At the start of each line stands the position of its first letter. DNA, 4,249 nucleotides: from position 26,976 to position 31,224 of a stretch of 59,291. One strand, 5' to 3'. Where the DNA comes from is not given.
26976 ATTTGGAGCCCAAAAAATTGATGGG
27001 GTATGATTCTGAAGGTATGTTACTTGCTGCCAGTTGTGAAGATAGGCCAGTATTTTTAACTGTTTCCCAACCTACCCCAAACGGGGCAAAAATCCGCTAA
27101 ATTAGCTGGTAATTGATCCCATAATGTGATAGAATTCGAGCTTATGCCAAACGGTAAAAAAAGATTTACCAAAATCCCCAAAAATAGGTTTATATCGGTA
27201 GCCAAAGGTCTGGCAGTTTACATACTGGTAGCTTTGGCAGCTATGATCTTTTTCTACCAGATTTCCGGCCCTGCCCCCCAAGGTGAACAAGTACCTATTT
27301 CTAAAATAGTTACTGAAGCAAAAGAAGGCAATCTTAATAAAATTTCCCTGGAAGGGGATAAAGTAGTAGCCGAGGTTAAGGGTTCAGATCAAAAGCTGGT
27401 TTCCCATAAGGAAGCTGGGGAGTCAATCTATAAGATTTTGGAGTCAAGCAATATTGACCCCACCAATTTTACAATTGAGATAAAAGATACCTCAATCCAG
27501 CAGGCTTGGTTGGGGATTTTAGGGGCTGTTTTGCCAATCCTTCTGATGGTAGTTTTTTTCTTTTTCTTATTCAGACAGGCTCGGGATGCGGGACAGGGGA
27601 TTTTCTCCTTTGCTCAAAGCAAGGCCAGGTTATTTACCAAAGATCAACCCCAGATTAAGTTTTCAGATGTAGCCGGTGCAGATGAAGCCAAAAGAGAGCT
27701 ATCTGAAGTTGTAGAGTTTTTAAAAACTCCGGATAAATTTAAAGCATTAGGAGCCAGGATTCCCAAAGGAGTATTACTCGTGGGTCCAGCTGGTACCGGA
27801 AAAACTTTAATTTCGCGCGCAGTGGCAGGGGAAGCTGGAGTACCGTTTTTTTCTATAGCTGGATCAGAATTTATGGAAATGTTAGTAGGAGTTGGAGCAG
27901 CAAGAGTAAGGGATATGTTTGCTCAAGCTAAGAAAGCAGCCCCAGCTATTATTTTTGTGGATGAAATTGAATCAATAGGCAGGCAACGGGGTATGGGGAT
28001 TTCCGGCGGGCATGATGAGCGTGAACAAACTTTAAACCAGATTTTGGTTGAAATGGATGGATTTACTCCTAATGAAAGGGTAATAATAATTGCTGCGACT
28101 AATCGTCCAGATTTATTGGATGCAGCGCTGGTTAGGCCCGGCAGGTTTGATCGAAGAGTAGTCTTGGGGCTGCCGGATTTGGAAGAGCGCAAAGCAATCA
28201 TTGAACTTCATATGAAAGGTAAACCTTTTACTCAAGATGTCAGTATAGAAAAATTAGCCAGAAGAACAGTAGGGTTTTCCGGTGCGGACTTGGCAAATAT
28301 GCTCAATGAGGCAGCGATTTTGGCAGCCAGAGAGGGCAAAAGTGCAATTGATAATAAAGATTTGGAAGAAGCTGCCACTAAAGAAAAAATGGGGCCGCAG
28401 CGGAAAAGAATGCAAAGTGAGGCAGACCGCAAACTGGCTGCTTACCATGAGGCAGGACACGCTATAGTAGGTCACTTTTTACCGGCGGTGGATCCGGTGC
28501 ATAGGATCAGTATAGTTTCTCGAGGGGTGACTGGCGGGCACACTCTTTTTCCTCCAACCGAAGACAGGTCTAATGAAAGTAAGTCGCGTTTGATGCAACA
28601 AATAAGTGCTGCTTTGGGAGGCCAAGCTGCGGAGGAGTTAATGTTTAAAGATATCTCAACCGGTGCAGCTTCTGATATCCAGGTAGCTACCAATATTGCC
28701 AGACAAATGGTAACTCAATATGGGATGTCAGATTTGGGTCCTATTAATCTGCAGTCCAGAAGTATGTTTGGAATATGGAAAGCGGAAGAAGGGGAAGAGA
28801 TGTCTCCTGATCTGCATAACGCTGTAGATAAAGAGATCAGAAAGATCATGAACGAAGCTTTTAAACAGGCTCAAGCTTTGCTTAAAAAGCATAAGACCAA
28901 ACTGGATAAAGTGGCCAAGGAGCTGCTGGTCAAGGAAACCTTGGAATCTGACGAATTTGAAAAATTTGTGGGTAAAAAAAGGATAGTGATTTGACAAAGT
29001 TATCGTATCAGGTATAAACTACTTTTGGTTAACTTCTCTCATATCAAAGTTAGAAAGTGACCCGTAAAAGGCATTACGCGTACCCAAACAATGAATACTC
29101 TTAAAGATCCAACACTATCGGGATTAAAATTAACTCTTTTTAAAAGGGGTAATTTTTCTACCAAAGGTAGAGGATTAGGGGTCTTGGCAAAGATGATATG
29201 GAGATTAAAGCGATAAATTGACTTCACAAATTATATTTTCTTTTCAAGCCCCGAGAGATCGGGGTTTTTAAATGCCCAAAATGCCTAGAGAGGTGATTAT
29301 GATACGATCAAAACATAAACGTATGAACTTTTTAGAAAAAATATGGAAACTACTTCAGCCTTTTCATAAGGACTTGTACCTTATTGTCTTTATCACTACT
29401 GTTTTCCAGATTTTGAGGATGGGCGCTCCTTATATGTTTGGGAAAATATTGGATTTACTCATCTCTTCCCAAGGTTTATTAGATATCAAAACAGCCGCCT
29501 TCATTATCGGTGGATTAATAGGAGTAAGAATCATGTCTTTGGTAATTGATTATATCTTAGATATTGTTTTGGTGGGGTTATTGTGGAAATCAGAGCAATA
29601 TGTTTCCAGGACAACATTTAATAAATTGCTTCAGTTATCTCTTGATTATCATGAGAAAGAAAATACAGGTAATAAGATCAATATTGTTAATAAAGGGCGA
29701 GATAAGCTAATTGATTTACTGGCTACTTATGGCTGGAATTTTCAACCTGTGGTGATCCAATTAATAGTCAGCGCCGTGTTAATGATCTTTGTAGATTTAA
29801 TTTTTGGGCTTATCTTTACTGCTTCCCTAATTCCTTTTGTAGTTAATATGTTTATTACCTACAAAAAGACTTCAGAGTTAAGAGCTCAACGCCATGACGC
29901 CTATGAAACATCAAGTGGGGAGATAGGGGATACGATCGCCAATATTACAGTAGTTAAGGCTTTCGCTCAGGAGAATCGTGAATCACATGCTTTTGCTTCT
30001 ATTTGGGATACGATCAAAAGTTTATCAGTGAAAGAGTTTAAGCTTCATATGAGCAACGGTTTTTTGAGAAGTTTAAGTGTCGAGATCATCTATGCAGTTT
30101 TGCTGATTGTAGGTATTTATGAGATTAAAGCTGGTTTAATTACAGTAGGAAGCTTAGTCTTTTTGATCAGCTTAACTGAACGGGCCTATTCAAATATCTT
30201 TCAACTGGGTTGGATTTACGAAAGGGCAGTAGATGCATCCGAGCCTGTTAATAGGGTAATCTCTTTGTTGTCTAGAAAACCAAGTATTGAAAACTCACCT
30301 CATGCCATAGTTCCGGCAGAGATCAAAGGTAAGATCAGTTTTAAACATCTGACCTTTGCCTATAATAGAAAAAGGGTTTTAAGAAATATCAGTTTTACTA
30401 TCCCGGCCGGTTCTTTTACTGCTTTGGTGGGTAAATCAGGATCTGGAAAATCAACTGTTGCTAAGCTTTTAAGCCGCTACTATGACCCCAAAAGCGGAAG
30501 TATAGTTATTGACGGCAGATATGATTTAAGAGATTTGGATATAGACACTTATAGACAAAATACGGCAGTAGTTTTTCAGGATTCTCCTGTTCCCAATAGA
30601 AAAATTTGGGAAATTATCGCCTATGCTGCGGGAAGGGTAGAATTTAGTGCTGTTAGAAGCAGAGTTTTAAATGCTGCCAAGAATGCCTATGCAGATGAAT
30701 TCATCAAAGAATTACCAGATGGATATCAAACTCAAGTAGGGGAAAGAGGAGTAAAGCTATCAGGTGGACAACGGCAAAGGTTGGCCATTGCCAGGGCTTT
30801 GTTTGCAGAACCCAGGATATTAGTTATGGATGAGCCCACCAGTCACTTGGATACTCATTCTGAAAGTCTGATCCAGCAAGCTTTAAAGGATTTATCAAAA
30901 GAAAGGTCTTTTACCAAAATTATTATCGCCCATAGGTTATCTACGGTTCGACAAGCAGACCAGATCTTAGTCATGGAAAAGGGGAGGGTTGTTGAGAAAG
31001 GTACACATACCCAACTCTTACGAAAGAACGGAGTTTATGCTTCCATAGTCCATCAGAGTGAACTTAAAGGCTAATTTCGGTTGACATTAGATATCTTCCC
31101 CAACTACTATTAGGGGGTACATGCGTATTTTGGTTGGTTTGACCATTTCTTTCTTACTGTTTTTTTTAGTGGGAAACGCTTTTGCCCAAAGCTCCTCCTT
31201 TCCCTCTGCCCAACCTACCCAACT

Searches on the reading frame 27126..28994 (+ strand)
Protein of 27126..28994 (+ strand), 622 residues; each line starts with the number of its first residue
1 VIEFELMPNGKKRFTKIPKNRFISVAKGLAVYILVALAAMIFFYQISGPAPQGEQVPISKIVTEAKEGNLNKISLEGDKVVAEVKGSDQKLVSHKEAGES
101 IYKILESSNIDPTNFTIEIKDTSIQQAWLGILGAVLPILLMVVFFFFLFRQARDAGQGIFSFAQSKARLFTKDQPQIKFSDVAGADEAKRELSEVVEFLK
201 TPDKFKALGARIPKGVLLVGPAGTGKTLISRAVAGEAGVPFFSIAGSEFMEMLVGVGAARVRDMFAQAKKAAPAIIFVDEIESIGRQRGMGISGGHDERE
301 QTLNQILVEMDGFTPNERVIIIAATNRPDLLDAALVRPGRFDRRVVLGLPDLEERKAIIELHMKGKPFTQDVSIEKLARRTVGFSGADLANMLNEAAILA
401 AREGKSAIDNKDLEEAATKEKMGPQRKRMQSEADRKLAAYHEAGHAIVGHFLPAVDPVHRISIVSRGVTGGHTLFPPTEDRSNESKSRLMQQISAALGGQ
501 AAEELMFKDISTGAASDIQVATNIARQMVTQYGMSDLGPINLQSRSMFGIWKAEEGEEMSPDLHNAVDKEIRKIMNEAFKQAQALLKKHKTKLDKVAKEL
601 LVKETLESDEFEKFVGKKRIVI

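Call 10: search_protein_families(library=pfam, proteins=[window:27126-28994:+], max_evalue=0.001)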
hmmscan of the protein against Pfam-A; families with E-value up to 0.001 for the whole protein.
window:27126-28994:+ (622 aa): 7 families
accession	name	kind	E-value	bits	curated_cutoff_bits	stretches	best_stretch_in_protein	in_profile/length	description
PF01434.24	Peptidase_M41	-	2e-61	207.7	29.9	1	429-613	2-190/191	Peptidase family M41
PF00004.35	AAA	-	2.1e-42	145.1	21.2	1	216-348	1-130/131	ATPase family associated with various cellular activities (AAA)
PF17862.7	AAA_lid_3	-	1.7e-15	56.6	27.2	1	371-415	1-45/45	AAA+ lid domain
PF06480.20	FtsH_ext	-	1.6e-06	28.7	25.5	1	30-112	2-98/103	FtsH Extracellular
PF07728.20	AAA_5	-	1.7e-06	28.5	22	1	215-335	1-135/139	AAA domain (dynein-related subfamily)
PF06068.19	TIP49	-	3.1e-05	23.7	23.8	1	214-250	51-89/347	TIP49 P-loop domain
PF13191.12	AAA_16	-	0.00045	21.2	32.6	0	211-267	22-85/167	AAA ATPase domain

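Call 11: search_protein_families(library=phrogs, proteins=[window:27126-28994:+], max_evalue=0.001)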
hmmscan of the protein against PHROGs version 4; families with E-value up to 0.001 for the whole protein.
window:27126-28994:+ (622 aa): 12 families
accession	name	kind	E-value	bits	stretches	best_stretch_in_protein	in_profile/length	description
phrog_30773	-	unknown function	4e-186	621.2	1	31-616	11-608/666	-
phrog_3757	-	unknown function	1.7e-47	163.6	1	165-433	78-340/367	-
phrog_8638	-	unknown function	1.8e-33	117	1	202-424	294-522/568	-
phrog_9172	-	unknown function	7.1e-24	85.5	1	204-394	99-294/509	-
phrog_10401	-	other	1.2e-21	78.1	1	198-361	441-598/667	ATPase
phrog_7485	-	unknown function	8.9e-20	72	1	182-361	195-373/430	-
phrog_4339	-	unknown function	3.7e-10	40.5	1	183-249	19-87/552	-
phrog_10440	-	unknown function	8.7e-10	38.7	1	212-397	231-400/483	-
phrog_11838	-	DNA, RNA and nucleotide metabolism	4.2e-09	37.1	1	170-289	8-115/420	clamp loader of DNA polymerase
phrog_168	-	DNA, RNA and nucleotide metabolism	3.7e-08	34.4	1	210-336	40-148/314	clamp loader of DNA polymerase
phrog_5846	-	DNA, RNA and nucleotide metabolism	1.4e-05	25.6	1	208-284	37-106/380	clamp loader of DNA polymerase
phrog_249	-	moron, auxiliary metabolic gene and host takeover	0.00095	19.6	0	203-251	117-165/380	porphyrin biosynthesis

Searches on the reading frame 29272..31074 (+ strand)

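Call 10: search_protein_families(library=pfam, proteins=[window:29272-31074:+], max_evalue=0.001)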
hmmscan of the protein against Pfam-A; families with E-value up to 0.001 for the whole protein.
window:29272-31074:+ (600 aa): 5 families
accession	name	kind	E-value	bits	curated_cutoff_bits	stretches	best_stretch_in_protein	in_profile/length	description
PF00005.33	ABC_tran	-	3.2e-32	112.4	25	1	370-524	1-137/137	ABC transporter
PF00664.28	ABC_membrane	-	5.9e-21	75.8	28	1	37-302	3-267/274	ABC transporter transmembrane region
PF02463.25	SMC_N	-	7.9e-08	32.4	40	1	495-569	136-212/220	RecF/RecN/SMC N terminal domain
PF13304.12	AAA_21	-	3.3e-07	31.1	27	0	496-552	238-295/304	AAA domain, putative AbiEii toxin, Type IV TA system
PF13191.12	AAA_16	-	0.00028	21.8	32.6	1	381-542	25-160/167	AAA ATPase domain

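Call 11: search_protein_families(library=phrogs, proteins=[window:29272-31074:+], max_evalue=0.001)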
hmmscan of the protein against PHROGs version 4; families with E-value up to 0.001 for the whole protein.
window:29272-31074:+ (600 aa): 5 families
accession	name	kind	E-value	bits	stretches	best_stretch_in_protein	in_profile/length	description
phrog_2392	-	moron, auxiliary metabolic gene and host takeover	1.3e-139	467.7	1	17-595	145-715/726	ABC transporter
phrog_293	-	moron, auxiliary metabolic gene and host takeover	7.8e-53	180.7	1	327-583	109-357/1058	ABC transporter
phrog_23675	-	unknown function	1.3e-13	52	1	491-582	34-125/143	-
phrog_21263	-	unknown function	5.6e-12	45.5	1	488-581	820-921/940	-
phrog_11143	-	unknown function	0.00026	21.1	0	496-553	111-168/357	-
